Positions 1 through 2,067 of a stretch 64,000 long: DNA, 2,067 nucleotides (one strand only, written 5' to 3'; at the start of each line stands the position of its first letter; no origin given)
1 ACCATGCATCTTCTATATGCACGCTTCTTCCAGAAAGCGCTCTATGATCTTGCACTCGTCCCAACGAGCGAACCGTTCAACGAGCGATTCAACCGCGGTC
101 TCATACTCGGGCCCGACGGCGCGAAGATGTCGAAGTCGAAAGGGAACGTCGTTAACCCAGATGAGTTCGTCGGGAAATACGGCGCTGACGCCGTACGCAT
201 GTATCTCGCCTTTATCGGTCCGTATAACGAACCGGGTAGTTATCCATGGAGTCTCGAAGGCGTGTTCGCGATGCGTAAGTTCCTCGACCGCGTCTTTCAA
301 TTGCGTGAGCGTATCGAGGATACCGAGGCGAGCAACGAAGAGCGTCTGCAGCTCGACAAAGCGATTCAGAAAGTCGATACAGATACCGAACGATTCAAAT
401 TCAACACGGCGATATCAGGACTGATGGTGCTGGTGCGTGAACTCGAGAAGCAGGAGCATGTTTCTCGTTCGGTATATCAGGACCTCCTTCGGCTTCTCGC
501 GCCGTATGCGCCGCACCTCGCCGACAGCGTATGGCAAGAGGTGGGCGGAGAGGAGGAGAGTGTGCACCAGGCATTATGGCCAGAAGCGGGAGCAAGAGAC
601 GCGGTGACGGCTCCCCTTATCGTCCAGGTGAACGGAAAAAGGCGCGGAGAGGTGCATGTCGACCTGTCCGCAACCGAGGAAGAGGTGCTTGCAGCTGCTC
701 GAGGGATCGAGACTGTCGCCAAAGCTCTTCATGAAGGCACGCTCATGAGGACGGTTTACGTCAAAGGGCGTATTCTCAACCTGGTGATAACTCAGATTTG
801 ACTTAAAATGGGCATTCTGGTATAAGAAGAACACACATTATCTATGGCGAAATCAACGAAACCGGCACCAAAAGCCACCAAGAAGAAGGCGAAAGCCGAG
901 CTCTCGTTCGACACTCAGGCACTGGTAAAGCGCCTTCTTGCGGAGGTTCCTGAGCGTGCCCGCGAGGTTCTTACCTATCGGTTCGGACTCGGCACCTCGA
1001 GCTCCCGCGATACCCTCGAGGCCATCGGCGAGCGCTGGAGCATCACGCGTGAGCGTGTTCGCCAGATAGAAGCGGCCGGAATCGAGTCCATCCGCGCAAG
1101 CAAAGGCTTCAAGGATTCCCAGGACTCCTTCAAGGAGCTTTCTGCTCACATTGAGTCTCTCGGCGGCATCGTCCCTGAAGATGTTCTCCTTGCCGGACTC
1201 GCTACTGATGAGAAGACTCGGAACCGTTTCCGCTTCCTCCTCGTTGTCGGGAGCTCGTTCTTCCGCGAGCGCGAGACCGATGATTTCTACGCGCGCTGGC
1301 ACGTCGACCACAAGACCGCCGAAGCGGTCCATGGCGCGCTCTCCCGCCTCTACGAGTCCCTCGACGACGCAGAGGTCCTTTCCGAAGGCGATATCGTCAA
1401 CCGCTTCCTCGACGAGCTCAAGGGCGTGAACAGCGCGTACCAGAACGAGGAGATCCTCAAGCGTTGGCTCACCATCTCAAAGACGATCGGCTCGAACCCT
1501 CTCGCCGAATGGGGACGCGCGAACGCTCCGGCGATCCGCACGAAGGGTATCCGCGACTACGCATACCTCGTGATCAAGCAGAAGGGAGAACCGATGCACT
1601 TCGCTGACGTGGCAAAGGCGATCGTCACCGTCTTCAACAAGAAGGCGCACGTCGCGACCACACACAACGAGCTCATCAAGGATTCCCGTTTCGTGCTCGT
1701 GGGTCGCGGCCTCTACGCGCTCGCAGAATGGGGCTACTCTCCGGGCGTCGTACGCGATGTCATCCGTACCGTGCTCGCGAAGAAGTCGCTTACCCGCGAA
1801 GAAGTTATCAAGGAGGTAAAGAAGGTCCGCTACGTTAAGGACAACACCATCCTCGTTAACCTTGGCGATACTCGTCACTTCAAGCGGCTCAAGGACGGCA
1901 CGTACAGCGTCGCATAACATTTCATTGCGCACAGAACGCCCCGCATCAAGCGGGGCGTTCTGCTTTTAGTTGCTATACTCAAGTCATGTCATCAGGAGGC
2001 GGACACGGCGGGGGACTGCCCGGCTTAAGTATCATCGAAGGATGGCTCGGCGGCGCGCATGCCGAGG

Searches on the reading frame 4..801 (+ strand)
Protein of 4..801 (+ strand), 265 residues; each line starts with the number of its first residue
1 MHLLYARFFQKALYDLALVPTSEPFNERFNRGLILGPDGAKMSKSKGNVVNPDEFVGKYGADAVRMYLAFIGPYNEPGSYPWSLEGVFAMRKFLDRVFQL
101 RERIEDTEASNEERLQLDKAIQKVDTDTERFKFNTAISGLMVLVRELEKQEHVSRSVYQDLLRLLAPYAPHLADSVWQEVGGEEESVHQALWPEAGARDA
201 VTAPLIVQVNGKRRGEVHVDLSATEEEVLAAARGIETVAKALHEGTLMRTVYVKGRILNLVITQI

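Call 58: search_protein_families(library=pfam, alignment_id=A3, max_evalue=0.00001)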
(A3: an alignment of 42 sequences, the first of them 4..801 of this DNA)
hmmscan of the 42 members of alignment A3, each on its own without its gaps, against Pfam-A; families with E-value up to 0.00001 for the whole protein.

A. member 1, window:4-801:+ (265 aa): 3 families
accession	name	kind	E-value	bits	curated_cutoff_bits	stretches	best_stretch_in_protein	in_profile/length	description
PF08264.19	Anticodon_1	-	4.2e-18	66.1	25.1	1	116-227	7-146/148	Anticodon-binding domain of tRNA ligase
PF00133.28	tRNA-synt_1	-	2.1e-12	46.9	22.7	1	21-69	355-403/414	tRNA synthetases class I (I, L, M and V)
PF09334.17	tRNA-synt_1g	-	3.6e-06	26.4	20.1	1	38-82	324-368/391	tRNA synthetases class I (M)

B. families by the number of members that match (of 42 scanned): 43 families (the first 25 are shown)
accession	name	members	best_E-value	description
PF00012.26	HSP70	1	4e-246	Hsp70 protein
PF05649.18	Peptidase_M13_N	1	2.4e-123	Peptidase family M13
PF01411.24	tRNA-synt_2c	1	2.4e-115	tRNA synthetases class II (A)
PF00883.26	Peptidase_M17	1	1e-108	Cytosol aminopeptidase family, catalytic domain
PF00749.27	tRNA-synt_1c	1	5.9e-89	tRNA synthetases class I (E and Q), catalytic domain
PF00152.25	tRNA-synt_2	1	1.2e-78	tRNA synthetases class II (D, K and N)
PF00579.31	tRNA-synt_1b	1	7.4e-74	tRNA synthetases class I (W and Y)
PF01431.27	Peptidase_M13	1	5.5e-70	Peptidase family M13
PF06966.17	DUF1295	1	5.8e-67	Protein of unknown function (DUF1295)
PF00005.33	ABC_tran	1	1.2e-34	ABC transporter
PF00411.24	Ribosomal_S11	1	3.3e-33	Ribosomal protein S11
PF01025.24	GrpE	1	5.5e-33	GrpE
PF04079.22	SMC_ScpB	1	8.6e-33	Segregation and condensation complex subunit ScpB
PF04101.22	Glyco_tran_28_C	1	1.2e-32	Glycosyltransferase family 28 C-terminal domain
PF03641.19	Lysine_decarbox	1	3e-29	Possible lysine decarboxylase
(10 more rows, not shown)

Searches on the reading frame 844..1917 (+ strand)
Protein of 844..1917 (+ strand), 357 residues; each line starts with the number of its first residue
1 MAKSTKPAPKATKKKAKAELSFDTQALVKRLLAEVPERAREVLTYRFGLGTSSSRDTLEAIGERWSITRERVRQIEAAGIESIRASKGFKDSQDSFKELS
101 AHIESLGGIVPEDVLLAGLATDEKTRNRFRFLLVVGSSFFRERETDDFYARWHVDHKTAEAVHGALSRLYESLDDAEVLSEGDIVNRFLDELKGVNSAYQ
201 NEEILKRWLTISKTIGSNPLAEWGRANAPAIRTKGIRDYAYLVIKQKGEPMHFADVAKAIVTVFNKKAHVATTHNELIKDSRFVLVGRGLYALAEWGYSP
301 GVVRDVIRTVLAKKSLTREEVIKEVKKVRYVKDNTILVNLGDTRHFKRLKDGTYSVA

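Call 40: search_protein_families(library=pfam, proteins=[window:844-1917:+], max_evalue=0.001)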
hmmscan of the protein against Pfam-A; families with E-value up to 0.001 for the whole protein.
window:844-1917:+ (357 aa): 3 families
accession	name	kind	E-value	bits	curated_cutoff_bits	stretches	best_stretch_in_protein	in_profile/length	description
PF04545.22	Sigma70_r4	-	6.7e-11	42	24.1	1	31-84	1-49/50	Sigma-70, region 4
PF05066.19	HARE-HTH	-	1.2e-06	29.3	25.9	1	238-296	5-71/71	HB1, ASXL, restriction endonuclease HTH domain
PF11995.13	DUF3490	-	0.00075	19.8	25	0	7-98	63-152/161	Domain of unknown function (DUF3490)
